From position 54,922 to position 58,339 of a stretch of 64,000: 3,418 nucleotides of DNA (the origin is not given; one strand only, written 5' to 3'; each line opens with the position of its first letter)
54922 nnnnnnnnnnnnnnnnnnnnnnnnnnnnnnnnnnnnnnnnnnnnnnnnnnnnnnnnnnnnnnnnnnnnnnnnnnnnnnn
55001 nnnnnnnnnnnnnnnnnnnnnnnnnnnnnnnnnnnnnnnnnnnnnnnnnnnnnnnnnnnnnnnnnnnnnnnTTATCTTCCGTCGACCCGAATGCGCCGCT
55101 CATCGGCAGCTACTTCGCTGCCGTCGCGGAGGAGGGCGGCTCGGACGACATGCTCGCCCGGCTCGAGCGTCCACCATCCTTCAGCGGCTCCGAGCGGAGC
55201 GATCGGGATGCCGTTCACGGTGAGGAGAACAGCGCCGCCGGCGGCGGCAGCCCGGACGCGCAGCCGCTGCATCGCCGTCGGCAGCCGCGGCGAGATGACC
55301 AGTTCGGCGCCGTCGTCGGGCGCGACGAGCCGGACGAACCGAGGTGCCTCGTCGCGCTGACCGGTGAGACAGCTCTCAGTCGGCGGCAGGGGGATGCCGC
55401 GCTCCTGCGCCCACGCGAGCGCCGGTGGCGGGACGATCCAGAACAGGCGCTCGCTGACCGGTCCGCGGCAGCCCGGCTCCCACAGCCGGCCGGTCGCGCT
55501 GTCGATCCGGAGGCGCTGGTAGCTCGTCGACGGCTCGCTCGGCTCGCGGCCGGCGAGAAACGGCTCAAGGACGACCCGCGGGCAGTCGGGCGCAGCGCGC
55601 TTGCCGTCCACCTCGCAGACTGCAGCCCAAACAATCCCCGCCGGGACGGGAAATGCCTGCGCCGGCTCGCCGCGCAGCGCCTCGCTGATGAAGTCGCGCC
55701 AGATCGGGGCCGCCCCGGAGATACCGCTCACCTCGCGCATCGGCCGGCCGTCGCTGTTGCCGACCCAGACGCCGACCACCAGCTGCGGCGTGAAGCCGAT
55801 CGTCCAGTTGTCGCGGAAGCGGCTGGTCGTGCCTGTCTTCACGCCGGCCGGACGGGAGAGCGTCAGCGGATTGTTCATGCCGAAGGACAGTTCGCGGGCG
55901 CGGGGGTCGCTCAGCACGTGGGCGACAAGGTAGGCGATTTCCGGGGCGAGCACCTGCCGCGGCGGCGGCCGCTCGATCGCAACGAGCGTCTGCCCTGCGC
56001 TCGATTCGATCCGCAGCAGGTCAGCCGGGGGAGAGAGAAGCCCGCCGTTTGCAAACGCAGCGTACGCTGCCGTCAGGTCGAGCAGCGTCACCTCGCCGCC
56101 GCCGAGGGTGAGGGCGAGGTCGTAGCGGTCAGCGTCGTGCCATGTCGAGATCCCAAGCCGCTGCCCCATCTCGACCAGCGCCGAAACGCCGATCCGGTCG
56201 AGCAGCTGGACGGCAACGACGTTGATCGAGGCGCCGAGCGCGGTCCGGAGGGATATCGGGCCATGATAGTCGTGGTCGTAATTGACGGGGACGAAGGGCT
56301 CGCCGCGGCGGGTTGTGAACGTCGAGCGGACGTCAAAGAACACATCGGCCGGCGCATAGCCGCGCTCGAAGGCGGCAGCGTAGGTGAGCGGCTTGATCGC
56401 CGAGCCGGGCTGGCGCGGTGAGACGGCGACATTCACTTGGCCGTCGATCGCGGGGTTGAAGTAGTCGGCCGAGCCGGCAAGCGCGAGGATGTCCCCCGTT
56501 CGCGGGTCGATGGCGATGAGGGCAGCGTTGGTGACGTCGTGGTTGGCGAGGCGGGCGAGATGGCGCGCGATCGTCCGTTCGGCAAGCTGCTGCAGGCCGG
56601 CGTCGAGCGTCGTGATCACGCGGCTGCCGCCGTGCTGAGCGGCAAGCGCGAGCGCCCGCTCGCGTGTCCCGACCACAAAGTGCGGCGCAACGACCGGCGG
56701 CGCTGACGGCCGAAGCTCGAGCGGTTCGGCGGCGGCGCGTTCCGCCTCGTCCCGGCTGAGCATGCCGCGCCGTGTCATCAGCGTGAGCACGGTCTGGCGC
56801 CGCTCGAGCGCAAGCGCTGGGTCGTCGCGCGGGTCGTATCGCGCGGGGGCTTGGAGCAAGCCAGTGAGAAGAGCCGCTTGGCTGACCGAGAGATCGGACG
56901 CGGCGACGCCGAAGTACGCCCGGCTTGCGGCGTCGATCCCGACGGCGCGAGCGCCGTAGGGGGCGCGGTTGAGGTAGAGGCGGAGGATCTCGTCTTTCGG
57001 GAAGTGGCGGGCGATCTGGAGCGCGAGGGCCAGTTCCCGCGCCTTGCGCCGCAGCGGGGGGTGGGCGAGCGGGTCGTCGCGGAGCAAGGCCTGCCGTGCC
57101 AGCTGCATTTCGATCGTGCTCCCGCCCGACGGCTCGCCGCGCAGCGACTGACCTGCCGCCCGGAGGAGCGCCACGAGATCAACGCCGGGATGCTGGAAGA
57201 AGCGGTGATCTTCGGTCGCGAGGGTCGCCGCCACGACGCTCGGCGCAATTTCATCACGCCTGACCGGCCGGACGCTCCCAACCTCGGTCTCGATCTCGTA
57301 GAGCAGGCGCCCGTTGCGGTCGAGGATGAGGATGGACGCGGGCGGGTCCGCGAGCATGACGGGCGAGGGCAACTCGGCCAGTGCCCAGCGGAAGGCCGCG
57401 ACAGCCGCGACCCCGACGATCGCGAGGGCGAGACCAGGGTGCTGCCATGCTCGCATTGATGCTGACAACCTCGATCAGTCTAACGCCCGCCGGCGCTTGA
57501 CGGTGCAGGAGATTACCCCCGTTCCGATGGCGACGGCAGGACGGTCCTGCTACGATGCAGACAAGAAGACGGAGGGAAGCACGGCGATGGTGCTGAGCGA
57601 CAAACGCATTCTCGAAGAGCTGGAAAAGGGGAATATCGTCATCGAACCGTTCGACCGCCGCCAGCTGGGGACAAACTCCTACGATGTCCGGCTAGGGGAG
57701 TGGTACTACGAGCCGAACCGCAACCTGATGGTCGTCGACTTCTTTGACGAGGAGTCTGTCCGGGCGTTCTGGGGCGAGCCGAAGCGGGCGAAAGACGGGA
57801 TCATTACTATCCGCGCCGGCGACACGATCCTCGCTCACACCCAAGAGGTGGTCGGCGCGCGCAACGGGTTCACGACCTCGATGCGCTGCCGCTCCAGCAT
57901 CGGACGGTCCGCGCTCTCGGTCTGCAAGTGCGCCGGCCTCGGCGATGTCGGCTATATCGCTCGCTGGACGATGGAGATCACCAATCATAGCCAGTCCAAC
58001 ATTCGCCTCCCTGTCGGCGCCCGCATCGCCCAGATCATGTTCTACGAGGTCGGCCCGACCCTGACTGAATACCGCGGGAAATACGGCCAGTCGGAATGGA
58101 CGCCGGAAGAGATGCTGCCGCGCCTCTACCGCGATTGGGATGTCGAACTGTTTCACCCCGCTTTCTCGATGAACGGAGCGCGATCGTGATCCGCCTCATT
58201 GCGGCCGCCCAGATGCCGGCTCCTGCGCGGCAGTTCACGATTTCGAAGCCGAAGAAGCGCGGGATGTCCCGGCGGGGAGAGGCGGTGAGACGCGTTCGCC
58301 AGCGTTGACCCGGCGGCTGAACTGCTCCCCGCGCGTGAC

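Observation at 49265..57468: pbpC-A2M operon in which the macroglobulin has no cysteine at all (no CxEQ thioester)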

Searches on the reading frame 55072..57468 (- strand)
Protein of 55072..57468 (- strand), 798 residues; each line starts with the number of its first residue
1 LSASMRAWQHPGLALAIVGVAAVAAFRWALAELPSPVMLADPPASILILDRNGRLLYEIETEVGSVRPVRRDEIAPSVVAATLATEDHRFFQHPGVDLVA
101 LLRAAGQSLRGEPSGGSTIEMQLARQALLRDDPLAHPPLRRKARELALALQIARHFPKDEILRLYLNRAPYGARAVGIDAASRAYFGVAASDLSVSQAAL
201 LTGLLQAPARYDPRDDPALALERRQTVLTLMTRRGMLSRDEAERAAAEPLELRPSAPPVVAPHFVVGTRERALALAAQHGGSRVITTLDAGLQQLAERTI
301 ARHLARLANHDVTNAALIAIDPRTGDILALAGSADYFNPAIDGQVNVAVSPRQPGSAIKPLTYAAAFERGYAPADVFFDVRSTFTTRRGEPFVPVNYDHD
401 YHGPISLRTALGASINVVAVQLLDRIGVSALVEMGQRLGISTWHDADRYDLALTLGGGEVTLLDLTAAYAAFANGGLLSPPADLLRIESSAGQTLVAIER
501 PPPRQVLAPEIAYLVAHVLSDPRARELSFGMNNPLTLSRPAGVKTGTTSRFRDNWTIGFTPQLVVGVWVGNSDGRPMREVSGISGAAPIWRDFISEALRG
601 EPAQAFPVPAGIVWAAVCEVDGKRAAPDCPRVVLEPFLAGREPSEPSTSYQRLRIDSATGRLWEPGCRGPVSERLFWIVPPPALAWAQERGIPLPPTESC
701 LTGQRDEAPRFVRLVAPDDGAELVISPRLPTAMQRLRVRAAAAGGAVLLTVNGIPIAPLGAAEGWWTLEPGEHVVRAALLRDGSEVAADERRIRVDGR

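Call 5: search_protein_families(library=pfam, proteins=[window:55072-57468:-], max_evalue=0.01)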
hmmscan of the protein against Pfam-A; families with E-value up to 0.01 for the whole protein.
window:55072-57468:- (798 aa): 3 families
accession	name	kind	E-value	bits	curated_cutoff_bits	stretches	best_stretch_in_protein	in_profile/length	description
PF00912.28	Transgly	-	1e-50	172.1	27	1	55-231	4-177/178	Transglycosylase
PF00905.27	Transpeptidase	-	9.8e-21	74.7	22.1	1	317-592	3-296/299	Penicillin binding protein transpeptidase domain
PF06832.18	BiPBP_C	-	1.2e-06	28.8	26.8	1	704-776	4-77/90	Penicillin-Binding Protein C-terminus Family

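Call 6: search_protein_families(library=ncbifam, proteins=[window:55072-57468:-], max_evalue=0.01)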
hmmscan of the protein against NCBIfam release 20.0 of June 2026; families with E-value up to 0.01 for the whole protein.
window:55072-57468:- (798 aa): 16 families
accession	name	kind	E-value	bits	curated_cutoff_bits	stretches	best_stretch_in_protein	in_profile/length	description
TIGR02073.1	PBP_1c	equivalog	3.9e-147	491.9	494.2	1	42-776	8-712/728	penicillin-binding protein 1C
TIGR02074.1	PBP_1a_fam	subfamily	9e-130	434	508.75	1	69-598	5-533/535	PBP1A family penicillin-binding protein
NF051885.1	tranpepglycosPbpC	equivalog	2e-125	419.8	900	1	43-609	54-605/632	multimodular transpeptidase-transglycosylase PbpC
NF008414.0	PRK11240.1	equivalog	1e-86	291.7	1121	1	30-756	27-738/774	peptidoglycan glycosyltransferase PbpC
TIGR02071.1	PBP_1b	equivalog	2.4e-77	260.8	717.75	1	69-641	150-723/729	penicillin-binding protein 1B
NF008643.0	PRK11636.1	equivalog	6.8e-74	249.6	1263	3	68-300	68-303/850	peptidoglycan glycosyltransferase/peptidoglycan DD-transpeptidase MrcA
NF038276.1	strep_PBP2A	exception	5.9e-66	223.2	1100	2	45-247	77-271/716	penicillin-binding protein PBP2A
NF007061.0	PRK09506.1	equivalog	1.6e-55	188.3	1120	1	69-596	214-745/825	bifunctional glycosyl transferase/transpeptidase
NF038272.1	strep_PBP1A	exception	5.2e-55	186.9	1075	1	44-548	49-559/658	penicillin-binding protein PBP1A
NF038274.1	strep_PBP1B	exception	2.4e-54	184.9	1225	2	55-244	72-272/745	penicillin-binding protein PBP1B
NF011423.0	PRK14850.1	equivalog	9.1e-52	176.4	1275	1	72-595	163-690/764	penicillin-binding protein 1b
TIGR02070.1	mono_pep_trsgly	equivalog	1.3e-27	96.8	182.65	1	67-229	56-215/224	monofunctional biosynthetic peptidoglycan transglycosylase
TIGR03423.1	pbp2_mrdA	equivalog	3.4e-18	65.5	455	1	270-442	215-392/593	penicillin-binding protein 2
NF010008.0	PRK13481.1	equivalog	3.9e-18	65.7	270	1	70-244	84-262/269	glycosyltransferase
TIGR02214.1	spoVD_pbp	equivalog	1.3e-06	27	688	1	281-439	210-369/636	stage V sporulation protein D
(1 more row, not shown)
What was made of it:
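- Checked: It scores 491.9 bits on TIGR02073 PBP_1c, against a cutoff of 494.2 (calls 5, 6).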

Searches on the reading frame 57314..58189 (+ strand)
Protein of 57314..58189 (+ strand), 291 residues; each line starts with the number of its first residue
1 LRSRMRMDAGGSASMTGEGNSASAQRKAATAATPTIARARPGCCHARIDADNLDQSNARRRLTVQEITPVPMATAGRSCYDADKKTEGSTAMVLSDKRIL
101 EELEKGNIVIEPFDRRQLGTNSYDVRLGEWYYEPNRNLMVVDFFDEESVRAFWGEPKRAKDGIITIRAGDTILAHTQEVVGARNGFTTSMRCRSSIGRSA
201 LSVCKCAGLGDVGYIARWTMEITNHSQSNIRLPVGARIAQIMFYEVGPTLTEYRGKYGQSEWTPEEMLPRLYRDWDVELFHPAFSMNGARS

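Call 24: search_protein_families(library=pfam, proteins=[window:57314-58189:+], max_evalue=0.001)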
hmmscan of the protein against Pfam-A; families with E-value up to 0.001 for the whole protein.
window:57314-58189:+ (291 aa): 2 families
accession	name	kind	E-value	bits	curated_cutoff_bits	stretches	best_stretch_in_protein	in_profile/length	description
PF22769.1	DCD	-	1.1e-33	117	27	1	93-245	1-152/153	dCTP deaminase-like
PF00692.24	dUTPase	-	2.2e-05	24.7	22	1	165-247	25-105/129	dUTPase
